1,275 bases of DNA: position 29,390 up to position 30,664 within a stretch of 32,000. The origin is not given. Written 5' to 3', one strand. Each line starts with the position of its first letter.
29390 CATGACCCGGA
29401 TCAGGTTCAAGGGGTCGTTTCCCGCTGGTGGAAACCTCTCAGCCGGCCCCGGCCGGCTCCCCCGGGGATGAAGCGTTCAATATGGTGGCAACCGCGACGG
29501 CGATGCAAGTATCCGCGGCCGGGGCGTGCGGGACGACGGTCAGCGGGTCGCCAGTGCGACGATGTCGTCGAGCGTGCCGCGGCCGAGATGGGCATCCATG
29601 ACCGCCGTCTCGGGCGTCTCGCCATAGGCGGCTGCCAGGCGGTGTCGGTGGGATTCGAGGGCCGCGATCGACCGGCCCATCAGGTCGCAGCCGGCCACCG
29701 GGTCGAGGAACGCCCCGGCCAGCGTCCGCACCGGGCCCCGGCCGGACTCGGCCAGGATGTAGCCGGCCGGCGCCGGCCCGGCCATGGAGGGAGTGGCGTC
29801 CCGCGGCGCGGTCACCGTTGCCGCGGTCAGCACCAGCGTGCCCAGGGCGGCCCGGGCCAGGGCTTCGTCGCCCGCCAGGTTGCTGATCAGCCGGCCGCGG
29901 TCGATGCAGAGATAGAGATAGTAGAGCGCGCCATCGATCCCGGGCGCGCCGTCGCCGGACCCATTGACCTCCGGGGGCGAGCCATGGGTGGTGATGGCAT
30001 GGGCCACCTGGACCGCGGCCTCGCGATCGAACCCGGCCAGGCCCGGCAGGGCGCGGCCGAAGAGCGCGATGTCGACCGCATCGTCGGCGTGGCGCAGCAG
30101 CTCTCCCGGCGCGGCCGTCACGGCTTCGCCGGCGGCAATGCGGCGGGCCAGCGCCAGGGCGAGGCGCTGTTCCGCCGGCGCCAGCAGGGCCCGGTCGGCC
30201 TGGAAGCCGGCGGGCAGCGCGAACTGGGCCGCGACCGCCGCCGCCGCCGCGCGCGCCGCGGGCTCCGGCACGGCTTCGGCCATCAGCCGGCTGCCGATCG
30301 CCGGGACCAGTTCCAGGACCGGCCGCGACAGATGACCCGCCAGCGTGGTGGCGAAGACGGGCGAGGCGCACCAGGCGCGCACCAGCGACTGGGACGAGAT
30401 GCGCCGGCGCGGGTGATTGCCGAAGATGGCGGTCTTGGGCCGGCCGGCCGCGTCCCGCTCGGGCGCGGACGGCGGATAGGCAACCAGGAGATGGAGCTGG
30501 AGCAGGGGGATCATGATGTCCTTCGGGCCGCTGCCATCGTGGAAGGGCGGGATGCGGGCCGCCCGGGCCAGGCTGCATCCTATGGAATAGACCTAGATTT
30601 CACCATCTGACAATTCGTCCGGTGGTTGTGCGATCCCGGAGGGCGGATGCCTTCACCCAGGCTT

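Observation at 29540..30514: Orphan Cas7e (CasC/Cse4)-like gene with no cas operon, no CRISPR array and host-like composition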

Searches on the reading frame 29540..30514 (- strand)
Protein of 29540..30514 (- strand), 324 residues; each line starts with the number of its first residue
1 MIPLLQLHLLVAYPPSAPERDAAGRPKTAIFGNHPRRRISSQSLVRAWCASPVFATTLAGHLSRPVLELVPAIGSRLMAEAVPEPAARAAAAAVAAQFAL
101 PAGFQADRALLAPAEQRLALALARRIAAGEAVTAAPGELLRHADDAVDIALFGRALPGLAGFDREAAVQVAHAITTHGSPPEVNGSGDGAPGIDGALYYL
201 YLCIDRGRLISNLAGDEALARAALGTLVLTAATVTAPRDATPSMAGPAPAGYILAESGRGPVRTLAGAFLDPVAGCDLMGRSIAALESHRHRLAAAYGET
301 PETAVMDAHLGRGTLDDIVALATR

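Call 3: search_protein_families(library=pfam, proteins=[window:29540-30514:-], max_evalue=1)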
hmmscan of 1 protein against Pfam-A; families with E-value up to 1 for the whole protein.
window:29540-30514:- (324 aa): 2 families
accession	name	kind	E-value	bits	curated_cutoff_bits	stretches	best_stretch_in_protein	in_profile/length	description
PF09344.15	Cas_CT1975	-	1.3e-43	150.3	26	2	5-183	1-192/361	CT1975-like protein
PF18092.7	DraK_HK_N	-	0.22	12.4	26.4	0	211-260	24-75/86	DraK Histidine Kinase N-terminal domain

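Call 4: search_protein_families(library=ncbifam, proteins=[window:29540-30514:-], max_evalue=1)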
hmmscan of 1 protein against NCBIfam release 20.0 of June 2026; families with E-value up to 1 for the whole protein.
window:29540-30514:- (324 aa): 1 family
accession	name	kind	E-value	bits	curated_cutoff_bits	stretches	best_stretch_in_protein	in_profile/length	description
TIGR01869.1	casC_Cse4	exception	3.4e-42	145.5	178.05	1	5-297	3-325/325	type I-E CRISPR-associated protein Cas7/Cse4/CasC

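Call 5: search_protein_families(library=padloc, proteins=[window:29540-30514:-], max_evalue=1)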
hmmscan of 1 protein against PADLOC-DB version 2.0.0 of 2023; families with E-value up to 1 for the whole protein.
window:29540-30514:- (324 aa): 3 families
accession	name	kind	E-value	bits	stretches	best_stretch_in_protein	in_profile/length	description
PDLC01620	Cas7e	-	1.1e-43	148.2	2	5-183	1-177/335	CAS-I-E; effector_G7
PDLC00959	Cas7e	-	9.1e-43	145.5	1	5-297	3-325/325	"CRISPR-associated protein Cas7/Cse4/CasC, subtype I-E/ECOLI"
PDLC01259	Cas7e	-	8.5e-41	139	1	5-297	3-309/309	CAS-I-E; effector_G7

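Call 9: find_homologous_proteins(query=window:29540-30514:-, max_evalue=0.00001)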
Query window:29540-30514:- (324 aa): 1189 proteins with E <= 0.00001 among 8000 candidates; the best 120 are listed.
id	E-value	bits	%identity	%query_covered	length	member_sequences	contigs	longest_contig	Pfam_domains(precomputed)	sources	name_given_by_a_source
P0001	6.8e-199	678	100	100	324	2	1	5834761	PF09344.16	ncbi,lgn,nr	ncbi:type I-E CRISPR-associated protein Cas7/Cse4/CasC [Allostella vacuolata]|nr:type I-E CRISPR-ass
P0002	1.1e-79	286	51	100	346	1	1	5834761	PF09344.16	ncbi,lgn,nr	ncbi:type I-E CRISPR-associated protein Cas7/Cse4/CasC [Allostella vacuolata]|nr:type I-E CRISPR-ass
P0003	1.4e-79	286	53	100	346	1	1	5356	PF09344.16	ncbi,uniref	ncbi:type I-E CRISPR-associated protein Cas7/Cse4/CasC [Stella sp.]|uniref:type I-E CRISPR-associate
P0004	5.3e-76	274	51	100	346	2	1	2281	PF09344.16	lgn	-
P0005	7.2e-69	251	49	100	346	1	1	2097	PF09344.16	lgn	-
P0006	3.2e-67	245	47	100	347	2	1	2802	PF09344.16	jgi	jgi:CRISPR system Cascade subunit CasC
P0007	5.7e-67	245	46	100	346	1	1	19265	PF09344.16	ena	-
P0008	2.1e-66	243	47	99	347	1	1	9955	PF09344.16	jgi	jgi:CRISPR system Cascade subunit CasC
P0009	3.9e-66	242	46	98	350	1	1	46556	PF09344.16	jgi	jgi:CRISPR system Cascade subunit CasC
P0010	4.0e-66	242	46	100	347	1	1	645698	PF09344.16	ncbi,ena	-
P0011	4.9e-66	241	46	98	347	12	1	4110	PF09344.16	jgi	jgi:CRISPR system Cascade subunit CasC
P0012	1.0e-65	240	48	100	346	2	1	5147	PF09344.16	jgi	-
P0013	1.4e-65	240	47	99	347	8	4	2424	PF09344.16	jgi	jgi:CRISPR system Cascade subunit CasC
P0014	3.6e-65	239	46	100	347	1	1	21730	PF09344.16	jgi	jgi:CRISPR system Cascade subunit CasC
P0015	1.7e-64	236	46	100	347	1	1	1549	PF09344.16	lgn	-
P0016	2.1e-64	236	46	100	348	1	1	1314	PF09344.16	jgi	jgi:CRISPR system Cascade subunit CasC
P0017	2.3e-64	236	48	100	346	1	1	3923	PF09344.16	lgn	-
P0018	3.7e-64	235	45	100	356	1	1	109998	PF09344.16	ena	-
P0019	9.0e-64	234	45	100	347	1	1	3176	PF09344.16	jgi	jgi:CRISPR system Cascade subunit CasC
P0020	9.2e-64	234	47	99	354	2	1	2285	PF09344.16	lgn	-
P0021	1.1e-63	234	45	100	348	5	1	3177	PF09344.16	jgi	jgi:CRISPR system Cascade subunit CasC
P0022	2.5e-63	233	46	100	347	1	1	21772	PF09344.16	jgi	jgi:CRISPR system Cascade subunit CasC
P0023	2.7e-63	232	45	100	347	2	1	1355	PF09344.16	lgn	-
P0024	5.2e-63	232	46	99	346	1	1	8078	PF09344.16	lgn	-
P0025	1.2e-62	230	47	99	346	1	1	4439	PF09344.16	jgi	jgi:CRISPR system Cascade subunit CasC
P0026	2.1e-62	230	45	100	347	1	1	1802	PF09344.16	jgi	jgi:CRISPR system Cascade subunit CasC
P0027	2.5e-62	229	46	99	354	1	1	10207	PF09344.16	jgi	-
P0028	6.1e-62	228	45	100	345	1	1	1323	PF09344.16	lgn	-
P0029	1.0e-61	227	46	99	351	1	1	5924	PF09344.16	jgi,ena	-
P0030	1.5e-61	227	45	99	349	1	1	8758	PF09344.16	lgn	-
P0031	3.3e-61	226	46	99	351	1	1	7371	PF09344.16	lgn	-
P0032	4.0e-61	225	44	100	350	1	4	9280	PF09344.16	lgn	-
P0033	8.1e-61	224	46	99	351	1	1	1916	PF09344.16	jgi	jgi:CRISPR system Cascade subunit CasC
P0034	9.0e-61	224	45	99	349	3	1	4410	PF09344.16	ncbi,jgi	jgi:CRISPR system Cascade subunit CasC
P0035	9.3e-61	224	46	98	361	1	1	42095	PF09344.16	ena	-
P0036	9.8e-61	224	45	100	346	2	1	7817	PF09344.16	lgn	-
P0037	1.0e-60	224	47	99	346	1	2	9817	PF09344.16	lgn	-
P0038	1.1e-60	224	42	99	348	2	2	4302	PF09344.16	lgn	-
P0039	1.2e-60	224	47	99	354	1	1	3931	PF09344.16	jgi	jgi:CRISPR system Cascade subunit CasC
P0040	1.6e-60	223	45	100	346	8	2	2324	PF09344.16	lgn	-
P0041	1.8e-60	223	45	100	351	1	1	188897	PF09344.16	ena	-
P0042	2.5e-60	223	46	99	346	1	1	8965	PF09344.16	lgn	-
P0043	3.4e-60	222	46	92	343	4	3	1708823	PF09344.16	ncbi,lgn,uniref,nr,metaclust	ncbi:type I-E CRISPR-associated protein Cas7/Cse4/CasC [Teichococcus cervicalis]|uniref:CRISPR syste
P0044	4.0e-60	222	44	99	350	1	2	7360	PF09344.16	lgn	-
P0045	4.6e-60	222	43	100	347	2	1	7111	PF09344.16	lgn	-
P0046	5.5e-60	222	44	99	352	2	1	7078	PF09344.16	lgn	-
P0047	5.7e-60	222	44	99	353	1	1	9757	PF09344.16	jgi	jgi:CRISPR system Cascade subunit CasC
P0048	6.2e-60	221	46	99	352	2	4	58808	PF09344.16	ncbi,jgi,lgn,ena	jgi:CRISPR system Cascade subunit CasC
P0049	8.0e-60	221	44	100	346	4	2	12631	PF09344.16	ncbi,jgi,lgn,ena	-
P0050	9.0e-60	221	45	100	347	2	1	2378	PF09344.16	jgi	jgi:CRISPR system Cascade subunit CasC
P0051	1.0e-59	221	45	99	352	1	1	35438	PF09344.16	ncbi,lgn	ncbi:MAG: type I-E CRISPR-associated protein Cas7/Cse4/CasC [Stellaceae bacterium]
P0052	1.1e-59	221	43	99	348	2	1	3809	PF09344.16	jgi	jgi:CRISPR system Cascade subunit CasC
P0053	1.2e-59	221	44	99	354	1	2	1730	PF09344.16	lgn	-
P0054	1.2e-59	220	46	99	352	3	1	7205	PF09344.16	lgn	-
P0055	1.3e-59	220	44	99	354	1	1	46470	PF09344.16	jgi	jgi:CRISPR system Cascade subunit CasC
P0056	1.5e-59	220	44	100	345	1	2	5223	PF09344.16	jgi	-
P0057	1.5e-59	220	46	99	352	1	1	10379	PF09344.16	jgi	jgi:CRISPR system Cascade subunit CasC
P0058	1.7e-59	220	44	100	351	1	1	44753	PF09344.16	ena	-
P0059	1.9e-59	220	44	99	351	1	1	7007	PF09344.16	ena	-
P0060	2.5e-59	219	46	99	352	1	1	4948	PF09344.16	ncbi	-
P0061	2.6e-59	219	44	99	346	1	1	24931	PF09344.16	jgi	jgi:CRISPR system Cascade subunit CasC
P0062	2.6e-59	219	45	100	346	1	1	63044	PF09344.16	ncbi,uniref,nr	ncbi:type I-E CRISPR-associated protein Cas7/Cse4/CasC [Methylobacterium oryzihabitans]|uniref:Type 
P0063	2.8e-59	219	44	99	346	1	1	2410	PF09344.16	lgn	-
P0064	2.8e-59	219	43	100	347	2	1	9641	PF09344.16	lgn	-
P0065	3.0e-59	219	46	99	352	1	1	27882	PF09344.16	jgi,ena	-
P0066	3.1e-59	219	43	100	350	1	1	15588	PF09344.16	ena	-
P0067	3.7e-59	219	43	99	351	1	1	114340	PF09344.16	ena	-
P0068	4.3e-59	219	46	99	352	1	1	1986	PF09344.16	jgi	jgi:CRISPR system Cascade subunit CasC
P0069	6.9e-59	218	44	99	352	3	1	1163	PF09344.16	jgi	jgi:CRISPR system Cascade subunit CasC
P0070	7.0e-59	218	45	99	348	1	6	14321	PF09344.16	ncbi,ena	-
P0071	7.1e-59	218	45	99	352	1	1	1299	PF09344.16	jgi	-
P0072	7.6e-59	218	44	100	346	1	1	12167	PF09344.16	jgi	jgi:CRISPR system Cascade subunit CasC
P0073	9.2e-59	218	43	99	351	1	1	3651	PF09344.16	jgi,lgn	-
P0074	9.8e-59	217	43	97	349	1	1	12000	PF09344.16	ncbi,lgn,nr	ncbi:MAG: type I-E CRISPR-associated protein Cas7/Cse4/CasC [Geminicoccaceae bacterium]|nr:type I-E 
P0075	1.0e-58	217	45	100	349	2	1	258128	PF09344.16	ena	-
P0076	1.3e-58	217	44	100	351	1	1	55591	PF09344.16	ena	-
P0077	1.7e-58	217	44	96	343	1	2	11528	PF09344.16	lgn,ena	-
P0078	1.8e-58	217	45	99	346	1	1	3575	PF09344.16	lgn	-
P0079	1.8e-58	217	45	92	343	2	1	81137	PF09344.16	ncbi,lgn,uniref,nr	ncbi:type I-E CRISPR-associated protein Cas7/Cse4/CasC [Roseomonas sp. GC11]|uniref:type I-E CRISPR-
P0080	1.9e-58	217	45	99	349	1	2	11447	PF09344.16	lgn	-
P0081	2.3e-58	216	43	99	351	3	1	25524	PF09344.16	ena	-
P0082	2.8e-58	216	43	97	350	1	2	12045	PF09344.16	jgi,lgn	jgi:CRISPR system Cascade subunit CasC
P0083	3.0e-58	216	44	99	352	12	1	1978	PF09344.16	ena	-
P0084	3.0e-58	216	43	99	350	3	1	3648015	PF09344.16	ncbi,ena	-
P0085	3.3e-58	216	43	99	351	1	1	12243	PF09344.16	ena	-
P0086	3.6e-58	216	44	100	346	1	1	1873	PF09344.16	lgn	-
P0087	5.0e-58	215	46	99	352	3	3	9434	PF09344.16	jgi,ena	jgi:CRISPR system Cascade subunit CasC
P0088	5.7e-58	215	45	99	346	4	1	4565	PF09344.16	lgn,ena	-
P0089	6.3e-58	215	43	99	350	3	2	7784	PF09344.16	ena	-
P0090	6.6e-58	215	44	99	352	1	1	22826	PF09344.16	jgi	jgi:CRISPR system Cascade subunit CasC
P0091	6.9e-58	215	44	99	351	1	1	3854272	PF09344.16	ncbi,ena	-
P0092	6.9e-58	215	43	99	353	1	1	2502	PF09344.16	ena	-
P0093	8.6e-58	214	46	99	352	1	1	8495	PF09344.16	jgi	jgi:CRISPR system Cascade subunit CasC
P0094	8.6e-58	214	46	99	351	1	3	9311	PF09344.16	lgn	-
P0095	9.0e-58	214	44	99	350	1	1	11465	PF09344.16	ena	-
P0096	1.1e-57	214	45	99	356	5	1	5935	PF09344.16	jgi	jgi:CRISPR system Cascade subunit CasC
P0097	1.2e-57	214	42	100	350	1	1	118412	PF09344.16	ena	-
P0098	1.3e-57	214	45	99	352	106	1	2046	PF09344.16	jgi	jgi:CRISPR system Cascade subunit CasC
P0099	1.4e-57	214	45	99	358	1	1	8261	PF09344.16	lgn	-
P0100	1.5e-57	214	44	99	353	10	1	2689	PF09344.16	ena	-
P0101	1.5e-57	214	45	99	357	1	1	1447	PF09344.16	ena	-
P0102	1.6e-57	214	42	99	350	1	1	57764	PF09344.16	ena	-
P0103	1.6e-57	213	43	99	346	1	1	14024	PF09344.16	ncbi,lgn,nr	ncbi:MAG: CRISPR-associated protein Cse4 [Roseomonas sp.]|nr:CRISPR-associated protein Cse4 [Roseomo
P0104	1.6e-57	213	43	99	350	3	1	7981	PF09344.16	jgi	-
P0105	2.1e-57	213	43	99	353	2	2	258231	PF09344.16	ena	-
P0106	2.1e-57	213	42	99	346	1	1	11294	PF09344.16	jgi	jgi:CRISPR system Cascade subunit CasC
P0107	2.1e-57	213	44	99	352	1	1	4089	PF09344.16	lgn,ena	-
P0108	2.1e-57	213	43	99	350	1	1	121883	PF09344.16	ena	-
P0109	2.2e-57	213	43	99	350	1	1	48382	PF09344.16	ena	-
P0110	2.3e-57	213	45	99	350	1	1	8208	PF09344.16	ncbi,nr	ncbi:MAG: type I-E CRISPR-associated protein Cas7/Cse4/CasC [Geminicoccaceae bacterium]|nr:type I-E 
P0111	2.3e-57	213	42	99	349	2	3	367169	PF09344.16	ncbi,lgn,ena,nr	ncbi:MAG: type I-E CRISPR-associated protein Cas7/Cse4/CasC [Gammaproteobacteria bacterium]|nr:type 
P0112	2.9e-57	213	44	99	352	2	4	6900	PF09344.16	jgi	-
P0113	3.1e-57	213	44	99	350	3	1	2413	PF09344.16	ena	-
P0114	3.3e-57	212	44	99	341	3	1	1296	PF09344.16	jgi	-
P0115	3.4e-57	212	43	99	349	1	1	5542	PF09344.16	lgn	-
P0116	3.4e-57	212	44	99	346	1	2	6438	PF09344.16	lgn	-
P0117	3.8e-57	212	43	99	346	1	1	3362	PF09344.16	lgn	-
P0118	3.9e-57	212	46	99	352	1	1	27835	PF09344.16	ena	-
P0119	4.5e-57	212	42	99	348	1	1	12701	PF09344.16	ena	-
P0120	4.9e-57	212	43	99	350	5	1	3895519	PF09344.16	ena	-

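Call 10: find_related_loci(query=window:29540-30514:-, collection=genome_contigs, flank=10000)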
Query window:29540-30514:- (324 aa) in genome_contigs; peptide patterns used: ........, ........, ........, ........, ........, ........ (x = any residue, [..] = any of these).
419 stretches matched a pattern; 8 encode a relative of the query (tblastn E <= 1e-3); 8 distinct loci.
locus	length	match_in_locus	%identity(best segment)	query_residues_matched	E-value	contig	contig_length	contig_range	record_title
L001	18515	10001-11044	39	1-321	6e-52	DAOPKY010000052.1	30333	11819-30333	MAG TPA_asm: Thiolinea sp. isolate AMR_MDS_3239 NODE_1603_length_30333_cov_11.649911, whole genome shotgun sequence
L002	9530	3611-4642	33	4-319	1e-40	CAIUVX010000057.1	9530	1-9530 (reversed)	MAG: uncultured Methylococcales bacterium isolate Kiruna_bin-09260 genome assembly, contig: bin-09260:057/210, whole gen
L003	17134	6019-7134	34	4-315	6e-35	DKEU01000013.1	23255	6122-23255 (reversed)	MAG TPA_asm: Desulfovibrionaceae bacterium UBA6814 UBA6814_contig_7536, whole genome shotgun sequence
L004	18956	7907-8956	31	4-322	7e-34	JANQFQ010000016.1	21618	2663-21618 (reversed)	MAG: Desulfobacterales bacterium isolate PL23a_bin.99 k99_230329, whole genome shotgun sequence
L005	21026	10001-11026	32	4-319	7e-32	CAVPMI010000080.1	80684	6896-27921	MAG: uncultured proteobacterium isolate MFD00082.bin.3.91 genome assembly, contig: contig_8475, whole genome shotgun seq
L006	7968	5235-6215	32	4-297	2e-31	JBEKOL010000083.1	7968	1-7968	MAG: Syntrophales bacterium isolate SPRUCE 43 SPRUCE_43_83, whole genome shotgun sequence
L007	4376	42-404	42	196-319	2e-20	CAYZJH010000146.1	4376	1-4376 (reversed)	MAG TPA_asm: uncultured Desulfobacteraceae bacterium isolate binchicken_co168_4 genome assembly, contig: NODE_28169_leng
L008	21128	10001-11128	35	4-319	2e-33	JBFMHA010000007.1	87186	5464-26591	MAG: Thermodesulfobacteriota bacterium isolate MAG311 MAG311_7, whole genome shotgun sequence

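Call 11: find_encoding_contigs(protein=P0002, flank=10000, max_places=3)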
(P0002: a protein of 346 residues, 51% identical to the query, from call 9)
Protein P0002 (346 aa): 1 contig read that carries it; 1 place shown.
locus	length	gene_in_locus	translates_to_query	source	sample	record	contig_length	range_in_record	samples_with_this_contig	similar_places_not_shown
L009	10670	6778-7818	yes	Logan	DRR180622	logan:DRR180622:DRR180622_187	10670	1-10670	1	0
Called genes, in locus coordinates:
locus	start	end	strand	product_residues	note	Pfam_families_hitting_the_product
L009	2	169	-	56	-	?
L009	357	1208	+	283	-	-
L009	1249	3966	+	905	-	PF18019:Cas3_HD, PF00270:DEAD (faint), PF22590:Cas3-like_C_2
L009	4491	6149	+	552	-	PF09481:CRISPR_Cse1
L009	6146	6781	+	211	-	PF09485:CRISPR_Cse2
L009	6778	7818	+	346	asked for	PF09344:Cas_CT1975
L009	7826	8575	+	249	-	PF09704:Cas_Cas5d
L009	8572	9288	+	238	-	PF08798:CRISPR_assoc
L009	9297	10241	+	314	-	PF01867:Cas_Cas1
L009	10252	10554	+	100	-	PF09707:Cas_Cas2CT1978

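Call 12: find_encoding_contigs(protein=P0001, flank=10000, max_places=3)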
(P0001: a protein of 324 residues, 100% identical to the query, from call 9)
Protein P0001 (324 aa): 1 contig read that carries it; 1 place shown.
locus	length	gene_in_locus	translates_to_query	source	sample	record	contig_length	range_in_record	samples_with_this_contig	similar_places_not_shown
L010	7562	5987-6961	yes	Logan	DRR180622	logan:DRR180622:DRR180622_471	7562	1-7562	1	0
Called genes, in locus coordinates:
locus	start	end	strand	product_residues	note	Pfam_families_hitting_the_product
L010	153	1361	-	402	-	PF01053:Cys_Met_Meta_PP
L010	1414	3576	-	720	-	PF00581:Rhodanese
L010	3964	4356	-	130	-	PF04828:GFA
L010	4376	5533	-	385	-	PF01740:STAS, PF13466:STAS_2, PF01636:APH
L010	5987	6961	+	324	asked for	PF09344:Cas_CT1975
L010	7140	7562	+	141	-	?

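Call 14: search_solved_structures(query=window:29540-30514:-, show_alignments=2, max_evalue=0.01)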
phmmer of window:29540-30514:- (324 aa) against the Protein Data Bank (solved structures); distinct sequences matched with E-value up to 0.01: 5.
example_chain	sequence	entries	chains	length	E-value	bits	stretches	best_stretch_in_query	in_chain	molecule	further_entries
9uer_E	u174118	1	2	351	3.2e-40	141.8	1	3-319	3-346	CRISPR-associated protein Cse4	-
8yb6_D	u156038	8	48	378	1.4e-17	67.5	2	163-297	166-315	CRISPR system Cascade subunit CasC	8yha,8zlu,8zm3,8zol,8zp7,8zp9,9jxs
8ji9_C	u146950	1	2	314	1.7e-16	63.9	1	5-287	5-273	type I-E Cascade subunit cas7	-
5u07_D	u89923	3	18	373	1.2e-11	48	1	5-248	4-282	CRISPR-associated protein, Cse4 family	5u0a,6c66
4qyz_D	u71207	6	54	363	1.3e-10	44.6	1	4-59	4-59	CRISPR system Cascade subunit CasC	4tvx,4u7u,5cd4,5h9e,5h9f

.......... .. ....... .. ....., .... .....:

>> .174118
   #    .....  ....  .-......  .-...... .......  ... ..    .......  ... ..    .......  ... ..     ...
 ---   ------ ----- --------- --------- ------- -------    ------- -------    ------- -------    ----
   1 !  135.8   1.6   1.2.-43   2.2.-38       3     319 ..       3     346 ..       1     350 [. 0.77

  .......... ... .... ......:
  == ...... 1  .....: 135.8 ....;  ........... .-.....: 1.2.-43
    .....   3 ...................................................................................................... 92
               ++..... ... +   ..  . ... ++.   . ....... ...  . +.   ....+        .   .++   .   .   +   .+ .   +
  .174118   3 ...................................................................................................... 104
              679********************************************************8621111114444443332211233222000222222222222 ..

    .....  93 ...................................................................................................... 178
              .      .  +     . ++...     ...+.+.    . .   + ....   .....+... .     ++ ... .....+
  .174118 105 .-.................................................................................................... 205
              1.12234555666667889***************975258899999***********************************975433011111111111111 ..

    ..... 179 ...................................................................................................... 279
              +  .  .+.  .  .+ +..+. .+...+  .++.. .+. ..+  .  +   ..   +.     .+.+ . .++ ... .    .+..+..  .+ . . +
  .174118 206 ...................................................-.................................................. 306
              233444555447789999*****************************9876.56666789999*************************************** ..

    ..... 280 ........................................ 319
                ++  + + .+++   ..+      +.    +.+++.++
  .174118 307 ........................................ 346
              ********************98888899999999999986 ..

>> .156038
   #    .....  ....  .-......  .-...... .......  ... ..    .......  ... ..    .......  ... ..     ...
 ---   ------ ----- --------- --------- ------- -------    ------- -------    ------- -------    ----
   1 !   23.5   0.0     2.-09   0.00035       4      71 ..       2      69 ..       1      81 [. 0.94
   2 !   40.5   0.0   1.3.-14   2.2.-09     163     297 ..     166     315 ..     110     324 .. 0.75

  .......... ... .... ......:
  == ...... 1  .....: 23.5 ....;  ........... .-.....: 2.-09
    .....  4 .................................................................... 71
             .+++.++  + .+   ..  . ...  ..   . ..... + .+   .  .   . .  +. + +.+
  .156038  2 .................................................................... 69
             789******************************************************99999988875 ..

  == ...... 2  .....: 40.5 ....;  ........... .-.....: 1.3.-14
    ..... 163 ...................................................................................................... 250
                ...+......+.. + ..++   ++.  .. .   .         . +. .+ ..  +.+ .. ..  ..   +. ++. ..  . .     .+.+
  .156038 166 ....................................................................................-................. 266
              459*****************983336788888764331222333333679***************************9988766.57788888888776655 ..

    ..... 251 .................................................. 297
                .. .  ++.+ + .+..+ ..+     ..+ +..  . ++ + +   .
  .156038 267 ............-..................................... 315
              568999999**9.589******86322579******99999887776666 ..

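Call 32: find_encoding_contigs(protein=P0003, flank=6000, max_places=2)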
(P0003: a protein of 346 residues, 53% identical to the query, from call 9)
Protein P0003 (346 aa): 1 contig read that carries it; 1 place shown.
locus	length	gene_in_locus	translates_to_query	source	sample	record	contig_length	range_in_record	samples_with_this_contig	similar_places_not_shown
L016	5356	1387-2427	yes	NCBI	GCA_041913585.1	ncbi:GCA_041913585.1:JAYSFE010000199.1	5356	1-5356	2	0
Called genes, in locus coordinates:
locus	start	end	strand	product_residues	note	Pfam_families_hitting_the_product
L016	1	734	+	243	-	PF09481:CRISPR_Cse1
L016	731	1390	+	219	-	PF09485:CRISPR_Cse2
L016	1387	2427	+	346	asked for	PF09344:Cas_CT1975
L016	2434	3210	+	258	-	PF09704:Cas_Cas5d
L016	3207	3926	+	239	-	PF08798:CRISPR_assoc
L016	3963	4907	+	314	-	PF01867:Cas_Cas1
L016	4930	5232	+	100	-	PF09707:Cas_Cas2CT1978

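Call 33: find_encoding_contigs(protein=P0004, flank=3000, max_places=2)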
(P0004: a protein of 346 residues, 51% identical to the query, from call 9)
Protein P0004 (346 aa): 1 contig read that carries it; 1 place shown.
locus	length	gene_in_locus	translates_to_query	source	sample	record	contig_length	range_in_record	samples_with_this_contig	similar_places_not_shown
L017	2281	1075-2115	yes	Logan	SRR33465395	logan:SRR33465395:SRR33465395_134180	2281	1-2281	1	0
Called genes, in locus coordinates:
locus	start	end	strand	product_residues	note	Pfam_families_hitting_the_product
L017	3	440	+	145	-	?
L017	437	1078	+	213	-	PF09485:CRISPR_Cse2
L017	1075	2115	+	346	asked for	PF09344:Cas_CT1975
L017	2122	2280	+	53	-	?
